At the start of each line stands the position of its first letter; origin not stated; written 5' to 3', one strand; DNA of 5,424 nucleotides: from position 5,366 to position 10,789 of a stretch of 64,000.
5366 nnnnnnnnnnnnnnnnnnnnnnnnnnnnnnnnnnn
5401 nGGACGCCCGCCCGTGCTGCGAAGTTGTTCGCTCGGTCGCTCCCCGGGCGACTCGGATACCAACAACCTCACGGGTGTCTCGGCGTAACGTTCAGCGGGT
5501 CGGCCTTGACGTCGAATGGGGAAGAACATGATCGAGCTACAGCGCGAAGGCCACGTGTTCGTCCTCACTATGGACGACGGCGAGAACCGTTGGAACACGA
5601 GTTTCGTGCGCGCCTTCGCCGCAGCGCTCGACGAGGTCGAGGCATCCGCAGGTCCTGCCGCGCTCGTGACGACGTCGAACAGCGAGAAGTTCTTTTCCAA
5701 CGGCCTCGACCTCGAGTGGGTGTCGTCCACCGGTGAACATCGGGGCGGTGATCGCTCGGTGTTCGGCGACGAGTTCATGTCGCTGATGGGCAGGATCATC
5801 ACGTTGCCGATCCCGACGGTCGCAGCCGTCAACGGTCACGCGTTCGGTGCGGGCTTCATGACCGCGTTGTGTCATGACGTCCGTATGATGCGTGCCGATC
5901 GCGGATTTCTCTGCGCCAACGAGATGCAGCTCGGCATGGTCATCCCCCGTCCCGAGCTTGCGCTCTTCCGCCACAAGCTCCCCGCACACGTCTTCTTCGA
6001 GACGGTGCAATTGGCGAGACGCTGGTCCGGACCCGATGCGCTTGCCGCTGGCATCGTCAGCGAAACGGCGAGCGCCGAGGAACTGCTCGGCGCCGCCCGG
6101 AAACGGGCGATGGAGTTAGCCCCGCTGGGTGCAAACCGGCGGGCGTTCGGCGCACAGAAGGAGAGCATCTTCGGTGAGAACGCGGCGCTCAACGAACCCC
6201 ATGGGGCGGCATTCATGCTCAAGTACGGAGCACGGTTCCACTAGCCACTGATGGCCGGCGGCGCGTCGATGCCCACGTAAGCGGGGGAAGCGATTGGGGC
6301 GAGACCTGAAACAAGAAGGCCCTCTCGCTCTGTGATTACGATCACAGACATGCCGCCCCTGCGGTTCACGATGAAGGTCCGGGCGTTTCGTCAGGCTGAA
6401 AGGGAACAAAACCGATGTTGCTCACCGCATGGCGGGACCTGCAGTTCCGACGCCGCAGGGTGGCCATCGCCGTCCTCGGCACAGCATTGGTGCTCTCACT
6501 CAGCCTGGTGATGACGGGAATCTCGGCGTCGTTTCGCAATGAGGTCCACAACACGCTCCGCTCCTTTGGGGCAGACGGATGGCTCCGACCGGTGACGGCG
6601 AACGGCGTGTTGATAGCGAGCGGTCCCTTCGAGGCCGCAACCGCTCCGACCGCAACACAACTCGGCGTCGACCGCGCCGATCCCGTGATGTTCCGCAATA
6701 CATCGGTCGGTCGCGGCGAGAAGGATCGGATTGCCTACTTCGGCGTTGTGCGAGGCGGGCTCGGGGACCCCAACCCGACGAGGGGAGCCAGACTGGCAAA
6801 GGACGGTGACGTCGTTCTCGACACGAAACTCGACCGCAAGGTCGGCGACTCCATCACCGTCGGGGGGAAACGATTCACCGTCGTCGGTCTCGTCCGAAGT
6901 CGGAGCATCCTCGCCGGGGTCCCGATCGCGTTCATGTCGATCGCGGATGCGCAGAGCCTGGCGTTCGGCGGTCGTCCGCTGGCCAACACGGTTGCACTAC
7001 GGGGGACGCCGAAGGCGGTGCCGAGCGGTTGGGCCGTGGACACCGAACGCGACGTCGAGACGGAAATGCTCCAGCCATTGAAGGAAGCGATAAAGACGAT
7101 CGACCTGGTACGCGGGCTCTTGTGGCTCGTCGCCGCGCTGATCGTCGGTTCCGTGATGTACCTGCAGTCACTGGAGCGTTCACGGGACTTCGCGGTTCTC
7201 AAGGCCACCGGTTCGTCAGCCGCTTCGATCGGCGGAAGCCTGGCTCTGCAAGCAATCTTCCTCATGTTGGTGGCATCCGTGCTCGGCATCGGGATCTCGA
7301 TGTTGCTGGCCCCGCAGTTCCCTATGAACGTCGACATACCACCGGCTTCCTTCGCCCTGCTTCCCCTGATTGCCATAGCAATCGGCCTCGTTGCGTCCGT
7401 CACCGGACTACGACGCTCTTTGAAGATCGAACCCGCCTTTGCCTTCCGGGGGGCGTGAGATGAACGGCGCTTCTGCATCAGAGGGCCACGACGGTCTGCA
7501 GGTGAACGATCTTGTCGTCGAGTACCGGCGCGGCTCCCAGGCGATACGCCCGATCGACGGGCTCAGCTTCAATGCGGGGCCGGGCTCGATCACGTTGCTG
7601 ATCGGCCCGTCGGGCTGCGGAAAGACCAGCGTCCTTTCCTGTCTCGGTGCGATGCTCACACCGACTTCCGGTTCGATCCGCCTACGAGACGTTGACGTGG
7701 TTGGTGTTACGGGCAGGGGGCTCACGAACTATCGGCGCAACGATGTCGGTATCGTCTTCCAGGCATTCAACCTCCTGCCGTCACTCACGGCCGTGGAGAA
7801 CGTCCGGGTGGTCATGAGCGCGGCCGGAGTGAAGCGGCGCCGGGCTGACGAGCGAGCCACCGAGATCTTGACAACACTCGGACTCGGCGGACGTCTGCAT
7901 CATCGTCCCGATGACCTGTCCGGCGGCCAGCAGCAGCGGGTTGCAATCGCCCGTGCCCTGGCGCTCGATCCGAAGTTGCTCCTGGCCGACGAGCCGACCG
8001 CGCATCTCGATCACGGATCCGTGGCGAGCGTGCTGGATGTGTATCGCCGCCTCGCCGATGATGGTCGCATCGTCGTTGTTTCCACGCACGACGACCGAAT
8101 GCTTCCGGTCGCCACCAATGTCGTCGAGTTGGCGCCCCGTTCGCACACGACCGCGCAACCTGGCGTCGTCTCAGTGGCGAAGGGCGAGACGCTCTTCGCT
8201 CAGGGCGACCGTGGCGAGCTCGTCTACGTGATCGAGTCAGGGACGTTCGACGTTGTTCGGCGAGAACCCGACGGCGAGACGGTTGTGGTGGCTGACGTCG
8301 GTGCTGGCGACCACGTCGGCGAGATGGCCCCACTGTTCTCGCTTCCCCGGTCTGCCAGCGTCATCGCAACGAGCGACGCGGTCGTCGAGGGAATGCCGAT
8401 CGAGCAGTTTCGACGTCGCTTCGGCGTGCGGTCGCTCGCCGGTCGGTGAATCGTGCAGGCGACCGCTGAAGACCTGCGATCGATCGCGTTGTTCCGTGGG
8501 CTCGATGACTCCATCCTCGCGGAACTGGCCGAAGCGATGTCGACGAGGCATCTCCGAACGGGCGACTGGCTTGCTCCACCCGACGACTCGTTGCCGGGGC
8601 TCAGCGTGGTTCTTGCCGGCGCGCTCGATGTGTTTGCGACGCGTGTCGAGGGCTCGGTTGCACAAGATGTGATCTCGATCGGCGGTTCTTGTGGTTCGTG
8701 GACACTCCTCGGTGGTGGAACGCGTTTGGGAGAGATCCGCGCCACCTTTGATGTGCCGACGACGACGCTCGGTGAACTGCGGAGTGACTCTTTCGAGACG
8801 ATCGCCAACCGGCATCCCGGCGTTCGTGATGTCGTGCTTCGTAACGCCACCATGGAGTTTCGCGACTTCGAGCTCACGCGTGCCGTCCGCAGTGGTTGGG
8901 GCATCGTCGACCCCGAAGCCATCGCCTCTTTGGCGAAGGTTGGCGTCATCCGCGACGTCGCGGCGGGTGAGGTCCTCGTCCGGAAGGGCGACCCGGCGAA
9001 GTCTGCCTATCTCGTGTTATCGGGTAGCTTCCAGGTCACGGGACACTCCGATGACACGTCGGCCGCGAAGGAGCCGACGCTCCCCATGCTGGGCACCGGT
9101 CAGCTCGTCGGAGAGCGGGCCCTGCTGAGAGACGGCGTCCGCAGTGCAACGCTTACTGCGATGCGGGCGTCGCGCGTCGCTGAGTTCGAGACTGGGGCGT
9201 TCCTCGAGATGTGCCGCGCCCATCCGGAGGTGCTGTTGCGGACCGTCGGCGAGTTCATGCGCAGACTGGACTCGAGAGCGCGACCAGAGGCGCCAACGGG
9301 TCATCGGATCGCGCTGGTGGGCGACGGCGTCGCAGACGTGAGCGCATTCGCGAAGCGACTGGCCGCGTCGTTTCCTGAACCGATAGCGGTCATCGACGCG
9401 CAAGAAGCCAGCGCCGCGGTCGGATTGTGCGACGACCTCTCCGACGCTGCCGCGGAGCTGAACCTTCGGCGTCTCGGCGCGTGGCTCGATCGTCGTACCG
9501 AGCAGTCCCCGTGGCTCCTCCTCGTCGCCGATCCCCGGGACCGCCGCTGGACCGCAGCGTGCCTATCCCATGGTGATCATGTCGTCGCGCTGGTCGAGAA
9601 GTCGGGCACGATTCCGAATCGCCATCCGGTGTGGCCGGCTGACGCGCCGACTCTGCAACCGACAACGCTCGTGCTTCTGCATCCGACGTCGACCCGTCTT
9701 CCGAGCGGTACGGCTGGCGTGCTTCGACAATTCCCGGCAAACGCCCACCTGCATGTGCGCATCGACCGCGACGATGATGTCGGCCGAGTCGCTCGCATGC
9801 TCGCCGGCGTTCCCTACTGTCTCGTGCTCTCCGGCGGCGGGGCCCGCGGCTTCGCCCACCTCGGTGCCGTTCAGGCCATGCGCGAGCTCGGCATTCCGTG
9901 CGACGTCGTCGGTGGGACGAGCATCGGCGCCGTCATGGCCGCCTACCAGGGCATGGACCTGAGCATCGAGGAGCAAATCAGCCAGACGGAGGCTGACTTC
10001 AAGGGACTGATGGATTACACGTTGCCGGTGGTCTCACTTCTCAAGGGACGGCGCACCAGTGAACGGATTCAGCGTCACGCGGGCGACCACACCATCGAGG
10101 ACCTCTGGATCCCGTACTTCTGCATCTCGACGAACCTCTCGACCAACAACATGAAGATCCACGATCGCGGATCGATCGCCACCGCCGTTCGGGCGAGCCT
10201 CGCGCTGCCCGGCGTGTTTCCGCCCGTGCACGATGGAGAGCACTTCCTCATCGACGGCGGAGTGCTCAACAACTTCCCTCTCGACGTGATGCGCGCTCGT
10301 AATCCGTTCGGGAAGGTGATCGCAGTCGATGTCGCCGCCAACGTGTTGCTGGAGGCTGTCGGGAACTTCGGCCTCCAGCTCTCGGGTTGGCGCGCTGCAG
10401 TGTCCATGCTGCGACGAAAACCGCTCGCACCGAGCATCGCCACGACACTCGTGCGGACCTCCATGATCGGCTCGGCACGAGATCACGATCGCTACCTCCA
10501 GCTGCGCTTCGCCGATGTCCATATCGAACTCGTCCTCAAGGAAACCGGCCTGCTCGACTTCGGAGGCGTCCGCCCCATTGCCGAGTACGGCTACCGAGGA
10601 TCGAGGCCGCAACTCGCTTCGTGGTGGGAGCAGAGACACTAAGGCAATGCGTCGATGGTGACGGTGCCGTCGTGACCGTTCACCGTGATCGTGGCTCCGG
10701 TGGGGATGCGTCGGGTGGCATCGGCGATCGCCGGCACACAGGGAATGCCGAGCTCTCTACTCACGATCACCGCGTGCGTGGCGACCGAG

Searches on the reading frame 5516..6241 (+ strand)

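Call 45: search_protein_families(library=pfam, proteins=[window:5516-6241:+], max_evalue=0.0001)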
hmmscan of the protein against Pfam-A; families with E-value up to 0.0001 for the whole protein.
window:5516-6241:+ (242 aa): 2 families
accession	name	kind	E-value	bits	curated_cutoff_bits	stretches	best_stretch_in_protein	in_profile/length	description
PF00378.25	ECH_1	-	6.4e-27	94.9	27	1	11-202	3-191/251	Enoyl-CoA hydratase/isomerase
PF16113.10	ECH_2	-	2.7e-10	40.7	27.2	1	20-181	9-168/335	Enoyl-CoA hydratase/isomerase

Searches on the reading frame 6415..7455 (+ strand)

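Call 45: search_protein_families(library=pfam, proteins=[window:6415-7455:+], max_evalue=0.0001)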
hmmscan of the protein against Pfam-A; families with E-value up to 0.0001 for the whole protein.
window:6415-7455:+ (347 aa): 2 families
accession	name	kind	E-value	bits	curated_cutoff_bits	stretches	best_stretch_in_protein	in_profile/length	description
PF02687.27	FtsX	-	4.7e-14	52.9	25.5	1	235-340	6-120/120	FtsX-like permease C-terminal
PF12704.14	MacB_PCD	-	1.4e-08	35.7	27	1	17-187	2-181/207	MacB-like periplasmic core domain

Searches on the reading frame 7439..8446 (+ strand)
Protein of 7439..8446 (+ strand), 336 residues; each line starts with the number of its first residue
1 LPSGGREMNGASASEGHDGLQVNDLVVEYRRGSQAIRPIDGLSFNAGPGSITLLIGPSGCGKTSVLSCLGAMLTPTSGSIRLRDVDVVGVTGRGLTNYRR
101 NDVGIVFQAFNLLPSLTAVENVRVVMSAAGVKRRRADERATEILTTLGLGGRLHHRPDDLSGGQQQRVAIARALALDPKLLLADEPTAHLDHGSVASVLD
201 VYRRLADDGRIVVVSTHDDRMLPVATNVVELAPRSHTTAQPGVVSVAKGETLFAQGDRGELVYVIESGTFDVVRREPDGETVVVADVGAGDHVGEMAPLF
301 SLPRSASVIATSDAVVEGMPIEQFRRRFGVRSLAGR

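Call 45: search_protein_families(library=pfam, proteins=[window:7439-8446:+], max_evalue=0.0001)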
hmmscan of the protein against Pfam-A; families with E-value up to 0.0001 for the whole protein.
window:7439-8446:+ (336 aa): 5 families
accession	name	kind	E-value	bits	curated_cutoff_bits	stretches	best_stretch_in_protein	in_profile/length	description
PF00005.33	ABC_tran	-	5.7e-33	114.9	25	1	40-188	2-137/137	ABC transporter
PF00027.35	cNMP_binding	-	5e-20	71.7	27.5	1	244-326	2-84/89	Cyclic nucleotide-binding domain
PF13304.12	AAA_21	-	7.4e-10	39.8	27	1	143-219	221-300/304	AAA domain, putative AbiEii toxin, Type IV TA system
PF02463.25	SMC_N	-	4.1e-07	30.1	40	1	50-234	25-214/220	RecF/RecN/SMC N terminal domain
PF13476.12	AAA_23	-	3.4e-05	25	27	1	35-78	6-48/201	AAA domain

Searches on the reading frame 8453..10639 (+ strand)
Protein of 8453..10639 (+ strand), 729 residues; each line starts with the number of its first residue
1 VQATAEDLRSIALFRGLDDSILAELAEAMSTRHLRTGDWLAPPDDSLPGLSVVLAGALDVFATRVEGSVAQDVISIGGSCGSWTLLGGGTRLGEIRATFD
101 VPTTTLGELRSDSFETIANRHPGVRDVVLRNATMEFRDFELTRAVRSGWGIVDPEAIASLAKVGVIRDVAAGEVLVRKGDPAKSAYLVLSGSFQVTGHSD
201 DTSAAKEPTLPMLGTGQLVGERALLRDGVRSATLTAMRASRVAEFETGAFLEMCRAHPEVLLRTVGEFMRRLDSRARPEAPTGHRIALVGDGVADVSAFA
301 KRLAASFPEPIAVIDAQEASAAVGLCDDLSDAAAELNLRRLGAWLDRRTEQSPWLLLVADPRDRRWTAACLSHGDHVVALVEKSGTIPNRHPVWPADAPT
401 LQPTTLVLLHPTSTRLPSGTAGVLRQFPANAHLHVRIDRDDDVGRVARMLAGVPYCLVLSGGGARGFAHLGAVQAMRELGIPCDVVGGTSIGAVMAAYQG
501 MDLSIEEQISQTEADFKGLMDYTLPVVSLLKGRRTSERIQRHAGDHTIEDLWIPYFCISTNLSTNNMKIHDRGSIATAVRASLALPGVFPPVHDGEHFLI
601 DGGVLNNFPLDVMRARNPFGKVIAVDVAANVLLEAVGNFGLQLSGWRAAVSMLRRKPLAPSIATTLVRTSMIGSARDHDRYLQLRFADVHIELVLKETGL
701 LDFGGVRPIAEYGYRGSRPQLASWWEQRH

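Call 45: search_protein_families(library=pfam, proteins=[window:8453-10639:+], max_evalue=0.0001)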
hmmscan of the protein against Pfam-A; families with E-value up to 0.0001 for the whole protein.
window:8453-10639:+ (729 aa): 3 families
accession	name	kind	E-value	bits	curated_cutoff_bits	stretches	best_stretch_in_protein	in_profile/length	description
PF01734.28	Patatin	-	7.3e-32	111.6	27.7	1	457-612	1-189/191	Patatin-like phospholipase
PF00027.35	cNMP_binding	-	1.2e-21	76.8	27.5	1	167-257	2-89/89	Cyclic nucleotide-binding domain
PF24179.1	NTE_Ploop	-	1.7e-07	31.7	27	1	295-441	15-162/223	Neuropathy Target Esterase family P-loop like domain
